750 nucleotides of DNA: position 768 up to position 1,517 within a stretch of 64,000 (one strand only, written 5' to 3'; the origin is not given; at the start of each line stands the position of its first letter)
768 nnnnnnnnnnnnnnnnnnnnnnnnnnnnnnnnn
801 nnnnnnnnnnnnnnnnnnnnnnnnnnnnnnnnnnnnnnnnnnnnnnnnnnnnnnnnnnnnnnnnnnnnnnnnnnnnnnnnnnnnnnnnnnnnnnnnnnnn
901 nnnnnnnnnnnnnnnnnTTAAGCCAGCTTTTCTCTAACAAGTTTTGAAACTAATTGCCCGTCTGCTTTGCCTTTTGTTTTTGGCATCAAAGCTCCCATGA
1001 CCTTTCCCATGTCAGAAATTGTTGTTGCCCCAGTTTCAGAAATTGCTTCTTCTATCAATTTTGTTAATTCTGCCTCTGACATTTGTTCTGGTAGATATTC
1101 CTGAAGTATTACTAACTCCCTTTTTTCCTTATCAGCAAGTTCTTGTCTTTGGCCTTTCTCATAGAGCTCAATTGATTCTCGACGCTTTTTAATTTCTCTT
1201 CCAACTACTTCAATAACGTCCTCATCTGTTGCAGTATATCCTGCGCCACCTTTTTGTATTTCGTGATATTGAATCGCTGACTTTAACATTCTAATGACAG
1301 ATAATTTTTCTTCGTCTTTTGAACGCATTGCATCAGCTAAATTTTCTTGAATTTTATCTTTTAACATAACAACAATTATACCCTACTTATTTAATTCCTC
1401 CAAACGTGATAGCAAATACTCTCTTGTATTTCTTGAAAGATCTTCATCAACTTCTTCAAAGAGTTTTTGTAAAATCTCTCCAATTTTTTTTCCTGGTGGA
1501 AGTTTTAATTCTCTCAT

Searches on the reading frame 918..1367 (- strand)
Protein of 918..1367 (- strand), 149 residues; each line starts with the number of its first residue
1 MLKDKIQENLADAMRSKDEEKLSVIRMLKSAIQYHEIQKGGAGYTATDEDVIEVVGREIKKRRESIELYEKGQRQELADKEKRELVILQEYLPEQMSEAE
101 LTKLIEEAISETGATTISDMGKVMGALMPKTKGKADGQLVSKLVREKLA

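Call 64: find_encoding_contigs(protein=window:918-1367:-, flank=4000, max_places=6)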
Protein window:918-1367:- (149 aa): 1 contig read that carries it; 1 place shown.
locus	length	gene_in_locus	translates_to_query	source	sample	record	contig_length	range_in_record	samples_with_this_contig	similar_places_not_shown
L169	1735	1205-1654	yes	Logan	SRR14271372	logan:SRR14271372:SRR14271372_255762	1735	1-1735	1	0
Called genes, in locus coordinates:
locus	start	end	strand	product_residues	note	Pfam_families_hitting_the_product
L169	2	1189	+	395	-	?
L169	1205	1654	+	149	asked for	PF09424:YqeY, PF02637:GatB_Yqey (weak)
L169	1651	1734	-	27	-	?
